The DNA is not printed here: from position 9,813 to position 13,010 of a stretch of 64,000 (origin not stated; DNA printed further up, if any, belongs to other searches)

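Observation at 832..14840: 14-kb, ten-gene ATPase-less carbohydrate-uptake operon with two atypical SBPs, two permease pairs and three embedded non-transporter surface/membrane proteins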

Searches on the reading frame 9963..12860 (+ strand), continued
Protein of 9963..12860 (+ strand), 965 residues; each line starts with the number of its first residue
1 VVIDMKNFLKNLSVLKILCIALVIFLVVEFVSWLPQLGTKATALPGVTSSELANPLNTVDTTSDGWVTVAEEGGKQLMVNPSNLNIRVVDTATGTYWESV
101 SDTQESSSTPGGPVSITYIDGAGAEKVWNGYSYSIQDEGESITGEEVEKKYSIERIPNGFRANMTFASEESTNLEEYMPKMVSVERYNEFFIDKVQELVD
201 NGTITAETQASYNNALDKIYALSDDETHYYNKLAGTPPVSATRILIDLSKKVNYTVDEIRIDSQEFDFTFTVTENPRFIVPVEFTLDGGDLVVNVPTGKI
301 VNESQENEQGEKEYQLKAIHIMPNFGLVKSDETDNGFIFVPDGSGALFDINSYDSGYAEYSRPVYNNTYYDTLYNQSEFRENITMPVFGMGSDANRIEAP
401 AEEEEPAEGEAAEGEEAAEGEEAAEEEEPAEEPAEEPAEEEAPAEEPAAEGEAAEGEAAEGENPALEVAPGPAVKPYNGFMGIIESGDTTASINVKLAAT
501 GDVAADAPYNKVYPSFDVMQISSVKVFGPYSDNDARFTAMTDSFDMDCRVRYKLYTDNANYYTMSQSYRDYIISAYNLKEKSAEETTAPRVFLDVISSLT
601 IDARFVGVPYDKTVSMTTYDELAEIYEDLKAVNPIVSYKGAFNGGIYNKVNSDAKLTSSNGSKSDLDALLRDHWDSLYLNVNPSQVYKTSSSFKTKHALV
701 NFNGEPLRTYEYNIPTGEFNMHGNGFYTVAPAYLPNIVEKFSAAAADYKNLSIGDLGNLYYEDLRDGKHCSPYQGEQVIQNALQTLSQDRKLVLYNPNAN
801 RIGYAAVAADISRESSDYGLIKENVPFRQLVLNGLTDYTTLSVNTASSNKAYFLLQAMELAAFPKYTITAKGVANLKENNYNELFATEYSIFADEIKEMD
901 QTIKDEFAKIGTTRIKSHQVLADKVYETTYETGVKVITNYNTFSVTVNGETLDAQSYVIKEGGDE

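Call 40: search_protein_families(library=pfam, proteins=[L008:96-875:+, L008:14590-15735:+, L008:15927-16979:+, L010:34-651:+, L010:14771-16306:+, L010:16424-19198:+, L007:14665-15669:+, L007:16052-18583:-, L012:14417-16648:+, L012:16910-18109:+], max_evalue=0.0001)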
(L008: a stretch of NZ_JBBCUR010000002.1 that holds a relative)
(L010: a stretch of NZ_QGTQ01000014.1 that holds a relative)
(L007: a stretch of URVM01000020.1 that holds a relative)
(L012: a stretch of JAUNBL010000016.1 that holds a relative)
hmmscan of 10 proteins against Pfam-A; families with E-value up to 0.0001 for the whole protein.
L008:96-875:+ (259 aa): 1 family
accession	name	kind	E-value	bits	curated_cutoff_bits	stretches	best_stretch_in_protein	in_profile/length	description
PF14587.12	Glyco_hydr_30_2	-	8.2e-08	32.4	27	1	78-138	296-364/364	O-Glycosyl hydrolase family 30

L008:14590-15735:+ (381 aa): 3 families
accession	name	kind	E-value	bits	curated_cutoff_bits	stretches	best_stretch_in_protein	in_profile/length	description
PF13527.13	Acetyltransf_9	-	6.6e-14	52.4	25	1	5-131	1-125/127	Acetyltransferase (GNAT) domain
PF00583.31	Acetyltransf_1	-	1.2e-06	29.2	20.7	1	30-116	17-96/116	Acetyltransferase (GNAT) family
PF13508.13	Acetyltransf_7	-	1.3e-05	25.9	27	1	54-129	9-81/84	Acetyltransferase (GNAT) domain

L008:15927-16979:+ (350 aa): 1 family
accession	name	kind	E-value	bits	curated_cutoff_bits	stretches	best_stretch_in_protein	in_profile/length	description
PF01594.21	AI-2E_transport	-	2.6e-40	139.1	34.3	1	22-333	6-324/327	AI-2E family transporter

L010:34-651:+ (205 aa): 2 families
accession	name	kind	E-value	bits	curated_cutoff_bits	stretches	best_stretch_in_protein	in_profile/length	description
PF14587.12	Glyco_hydr_30_2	-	2.4e-10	40.7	27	1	11-82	286-364/364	O-Glycosyl hydrolase family 30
PF17189.10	Glyco_hydro_30C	-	3.4e-06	27.5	22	1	111-192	3-65/65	Glycosyl hydrolase family 30 beta sandwich domain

L010:14771-16306:+ (511 aa): 1 family
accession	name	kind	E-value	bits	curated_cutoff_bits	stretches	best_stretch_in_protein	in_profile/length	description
PF14587.12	Glyco_hydr_30_2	-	9.6e-94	315.1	27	1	11-378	3-364/364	O-Glycosyl hydrolase family 30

L010:16424-19198:+ (924 aa): 5 families
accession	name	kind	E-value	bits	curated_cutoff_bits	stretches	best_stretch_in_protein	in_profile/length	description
PF01301.25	Glyco_hydro_35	-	1.4e-96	324.3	27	1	22-328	1-314/319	Glycosyl hydrolases family 35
PF21317.3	BetaGal_ABD_1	-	5.7e-19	68.6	27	1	593-695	1-104/113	Beta-galactosidase, first all-beta domain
PF21467.3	BetaGal_gal-bd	-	6.3e-19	68.3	27.3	1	829-889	1-59/62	Beta-galactosidase, galactose-binding domain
PF02449.21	Glyco_hydro_42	-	5e-06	26.5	21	1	41-173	6-140/376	Beta-galactosidase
PF13364.12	BetaGal_ABD2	-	3.8e-05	24.8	23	0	828-889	35-96/112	Beta-galactosidase second all-beta domain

L007:14665-15669:+ (334 aa): 3 families
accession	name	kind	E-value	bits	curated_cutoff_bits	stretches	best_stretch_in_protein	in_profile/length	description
PF13377.12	Peripla_BP_3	-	1.9e-36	126.1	26.5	1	164-328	2-167/167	Periplasmic binding protein-like domain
PF00356.27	LacI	-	6.8e-17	61.4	27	1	3-48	1-44/46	Bacterial regulatory proteins, lacI family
PF00532.27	Peripla_BP_1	-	4.7e-12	46.4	22.2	1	73-318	10-273/281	Periplasmic binding proteins and sugar binding domain of LacI family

L007:16052-18583:- (843 aa): 5 families
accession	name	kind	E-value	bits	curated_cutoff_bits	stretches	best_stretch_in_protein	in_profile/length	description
PF07555.19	NAGidase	-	7.2e-104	347.7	25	1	140-432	1-294/295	beta-N-acetylglucosaminidase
PF02838.20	Glyco_hydro_20b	-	1.6e-18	68.1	26.1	1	5-134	2-124/124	Glycosyl hydrolase family 20, domain 2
PF00754.31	F5_F8_type_C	-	8.3e-12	45.8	28.2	1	618-730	2-114/127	F5/8 type C domain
PF22633.2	F5_F8_type_C_2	-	8.3e-10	39.6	27.8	1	634-726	3-91/91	NedA-like, galactose-binding domain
PF21774.3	NagJ_C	-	2e-05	25.7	28.3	1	456-551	2-96/114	Hyaluronidase post-catalytic domain-like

L012:14417-16648:+ (743 aa): 0 families

L012:16910-18109:+ (399 aa): 1 family
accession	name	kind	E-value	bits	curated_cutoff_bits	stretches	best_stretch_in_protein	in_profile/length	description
PF14907.12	NTP_transf_5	-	1.5e-36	126.7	31.2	1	29-270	4-249/249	Uncharacterised nucleotidyltransferase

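Call 50: search_protein_representatives(alignment_id=A1)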
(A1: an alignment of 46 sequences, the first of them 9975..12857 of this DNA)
Query: 46 sequences, 862 profile positions. Proteins with E-value up to 0.001 (for the whole library): 6493; up to 1e-10: 5180; up to 1e-30: 3886. The best 150 are listed.
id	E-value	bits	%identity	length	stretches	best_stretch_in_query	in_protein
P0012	0.0e+00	1212.8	-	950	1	1-860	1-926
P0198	0.0e+00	1155.7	-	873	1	10-860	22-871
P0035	0.0e+00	1129.6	-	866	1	1-860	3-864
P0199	1.4e-295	999.3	-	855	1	5-860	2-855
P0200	1.8e-286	969.2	-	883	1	3-860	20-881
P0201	2.1e-284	962.4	-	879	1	4-859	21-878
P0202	5.5e-284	961.0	-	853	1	13-861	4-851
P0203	5.7e-282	954.3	-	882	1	4-860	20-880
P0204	4.8e-273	924.8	-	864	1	1-860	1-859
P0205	1.6e-272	923.0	-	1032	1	10-860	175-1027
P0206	4.4e-272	921.6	-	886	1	6-858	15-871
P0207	7.9e-260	881.0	-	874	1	3-860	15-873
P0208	4.4e-249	845.5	-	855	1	7-859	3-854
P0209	2.8e-247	839.5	-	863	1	7-860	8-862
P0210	5.3e-242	822.0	-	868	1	7-859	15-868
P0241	2.6e-196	670.9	-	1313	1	6-857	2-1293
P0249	1.5e-195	668.3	-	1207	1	8-860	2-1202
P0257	9.8e-194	662.4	-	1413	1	7-851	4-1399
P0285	1.2e-188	645.5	-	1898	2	16-821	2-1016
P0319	1.2e-184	632.3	-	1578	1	6-858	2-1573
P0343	3.9e-183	627.3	-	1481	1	11-852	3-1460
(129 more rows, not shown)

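Call 51: find_encoding_contigs(protein=P0072, flank=10000, max_places=1)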
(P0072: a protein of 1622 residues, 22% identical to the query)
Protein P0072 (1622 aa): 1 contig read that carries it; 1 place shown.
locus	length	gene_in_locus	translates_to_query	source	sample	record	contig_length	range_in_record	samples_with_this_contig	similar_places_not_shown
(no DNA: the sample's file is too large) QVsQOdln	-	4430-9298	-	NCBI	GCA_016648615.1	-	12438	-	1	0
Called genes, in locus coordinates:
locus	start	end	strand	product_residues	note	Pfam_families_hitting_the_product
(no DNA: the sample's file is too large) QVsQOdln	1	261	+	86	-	?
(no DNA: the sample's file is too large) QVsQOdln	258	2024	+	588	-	PF00528:BPD_transp_1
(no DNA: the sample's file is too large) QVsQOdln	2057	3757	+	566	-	PF01436:NHL (faint)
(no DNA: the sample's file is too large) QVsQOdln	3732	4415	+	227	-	PF04893:Yip1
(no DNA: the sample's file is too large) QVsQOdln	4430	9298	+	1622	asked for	PF18952:DUF5696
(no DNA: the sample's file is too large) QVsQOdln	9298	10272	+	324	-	PF00528:BPD_transp_1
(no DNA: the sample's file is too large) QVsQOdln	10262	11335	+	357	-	PF00528:BPD_transp_1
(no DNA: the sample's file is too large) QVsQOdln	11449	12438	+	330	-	?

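Call 52: find_encoding_contigs(protein=P0064, flank=10000, max_places=1)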
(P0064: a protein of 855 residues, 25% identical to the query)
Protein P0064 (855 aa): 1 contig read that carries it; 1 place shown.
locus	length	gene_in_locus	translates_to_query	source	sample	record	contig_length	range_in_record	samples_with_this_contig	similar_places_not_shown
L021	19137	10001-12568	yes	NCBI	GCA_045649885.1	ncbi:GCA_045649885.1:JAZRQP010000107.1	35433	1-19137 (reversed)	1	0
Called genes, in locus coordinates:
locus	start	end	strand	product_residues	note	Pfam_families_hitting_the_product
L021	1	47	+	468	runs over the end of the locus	PF01012:ETF, PF00766:ETF_alpha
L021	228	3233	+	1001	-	PF17132:Glyco_hydro_106 (faint)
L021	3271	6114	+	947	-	PF09136:Glucodextran_B (faint), PF01547:SBP_bac_1, PF13416:SBP_bac_8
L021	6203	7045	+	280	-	PF00528:BPD_transp_1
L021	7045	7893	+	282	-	PF00528:BPD_transp_1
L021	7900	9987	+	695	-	PF01436:NHL (faint), PF04893:Yip1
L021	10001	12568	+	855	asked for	PF18952:DUF5696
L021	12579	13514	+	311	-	-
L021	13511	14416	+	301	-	PF00528:BPD_transp_1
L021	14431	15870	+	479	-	PF01547:SBP_bac_1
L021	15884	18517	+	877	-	-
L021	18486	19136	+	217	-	?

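Call 53: find_encoding_contigs(protein=P0055, flank=10000, max_places=1)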
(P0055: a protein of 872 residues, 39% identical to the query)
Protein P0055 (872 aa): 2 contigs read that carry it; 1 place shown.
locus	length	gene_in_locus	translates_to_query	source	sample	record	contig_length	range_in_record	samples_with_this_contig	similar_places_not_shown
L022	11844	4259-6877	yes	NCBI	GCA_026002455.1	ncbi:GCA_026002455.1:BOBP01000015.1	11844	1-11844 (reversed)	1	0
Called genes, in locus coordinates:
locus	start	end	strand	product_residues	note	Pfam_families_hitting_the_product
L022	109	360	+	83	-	-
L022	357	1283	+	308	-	-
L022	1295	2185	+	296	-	PF00528:BPD_transp_1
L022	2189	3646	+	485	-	-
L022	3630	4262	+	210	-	PF04893:Yip1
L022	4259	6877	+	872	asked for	PF18952:DUF5696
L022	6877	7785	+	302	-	-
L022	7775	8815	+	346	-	PF00528:BPD_transp_1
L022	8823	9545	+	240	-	PF00657:Lipase_GDSL, PF13472:Lipase_GDSL_2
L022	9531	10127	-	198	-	PF04311:DUF459 (faint), PF00657:Lipase_GDSL (weak), PF13472:Lipase_GDSL_2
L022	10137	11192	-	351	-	PF10672:Methyltrans_SAM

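Call 78: find_related_loci(query=A1, collection=metagenome_contigs, flank=10000)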
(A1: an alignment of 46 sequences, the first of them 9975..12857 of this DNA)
Query A1 (961 aa) in metagenome_contigs; peptide patterns used: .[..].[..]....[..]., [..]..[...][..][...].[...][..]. (x = any residue, [..] = any of these).
600 stretches matched a pattern (row limit reached: there are more); 469 encode a relative of the query (tblastn E <= 1e-3); the best 80 are kept; 80 distinct loci.
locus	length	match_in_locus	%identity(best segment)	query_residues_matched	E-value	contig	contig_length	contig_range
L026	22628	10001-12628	43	5-960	4e-120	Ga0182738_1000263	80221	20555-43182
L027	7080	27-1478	41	474-956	2e-120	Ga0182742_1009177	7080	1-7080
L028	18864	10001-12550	41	13-956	7e-117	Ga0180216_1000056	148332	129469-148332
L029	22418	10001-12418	41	59-961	9e-114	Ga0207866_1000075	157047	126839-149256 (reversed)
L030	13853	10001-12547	41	13-956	2e-119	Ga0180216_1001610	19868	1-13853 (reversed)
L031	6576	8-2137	38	172-958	3e-102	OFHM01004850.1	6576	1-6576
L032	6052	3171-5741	38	1-957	8e-98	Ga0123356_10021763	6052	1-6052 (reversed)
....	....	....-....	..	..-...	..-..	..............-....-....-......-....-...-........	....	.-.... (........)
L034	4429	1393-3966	38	5-955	3e-87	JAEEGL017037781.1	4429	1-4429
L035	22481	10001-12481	35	46-959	8e-86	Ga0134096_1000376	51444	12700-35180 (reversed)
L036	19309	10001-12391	35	63-955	6e-85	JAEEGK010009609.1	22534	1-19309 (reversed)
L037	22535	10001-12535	33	30-959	1e-82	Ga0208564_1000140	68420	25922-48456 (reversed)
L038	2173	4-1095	35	604-956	6e-57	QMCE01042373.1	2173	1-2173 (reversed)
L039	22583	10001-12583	45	5-958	3e-129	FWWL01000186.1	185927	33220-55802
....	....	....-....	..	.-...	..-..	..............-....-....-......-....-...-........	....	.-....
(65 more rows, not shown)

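Call 86: search_protein_families(library=pfam, alignment_id=A4, max_evalue=0.00001)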
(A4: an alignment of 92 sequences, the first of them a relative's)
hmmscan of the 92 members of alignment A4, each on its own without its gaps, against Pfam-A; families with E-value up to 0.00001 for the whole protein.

A. member 1, L004:13694-14938:+ (415 aa): 1 family
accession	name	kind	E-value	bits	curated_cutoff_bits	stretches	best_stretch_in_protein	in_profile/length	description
PF02608.20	Bmp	-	9.8e-28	97.4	24.1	1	56-297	12-254/301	ABC transporter substrate-binding protein PnrA-like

B. families by the number of members that match (of 92 scanned): 115 families (the first 25 are shown)
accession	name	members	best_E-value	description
PF13377.12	Peripla_BP_3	7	2.4e-36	Periplasmic binding protein-like domain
PF00532.27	Peripla_BP_1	7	2e-31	Periplasmic binding proteins and sugar binding domain of LacI family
PF14587.12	Glyco_hydr_30_2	6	9.8e-97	O-Glycosyl hydrolase family 30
PF00356.27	LacI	6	2.5e-17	Bacterial regulatory proteins, lacI family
PF01301.25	Glyco_hydro_35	5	2.5e-120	Glycosyl hydrolases family 35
PF21467.3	BetaGal_gal-bd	5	1e-24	Beta-galactosidase, galactose-binding domain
PF21317.3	BetaGal_ABD_1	5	7.2e-23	Beta-galactosidase, first all-beta domain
PF13407.12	Peripla_BP_4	5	4.7e-19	Periplasmic binding protein domain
PF02449.21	Glyco_hydro_42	4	2e-09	Beta-galactosidase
PF00331.26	Glyco_hydro_10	3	7.2e-104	Glycosyl hydrolase family 10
PF02156.21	Glyco_hydro_26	3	4e-80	Glycosyl hydrolase family 26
PF00884.28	Sulfatase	3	8.8e-59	Sulfatase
PF02836.23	Glyco_hydro_2_C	3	2e-33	Glycosyl hydrolases family 2, TIM barrel domain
PF02837.24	Glyco_hydro_2_N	3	3.6e-27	Glycosyl hydrolases family 2, sugar binding domain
PF12833.13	HTH_18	3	2e-24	Helix-turn-helix domain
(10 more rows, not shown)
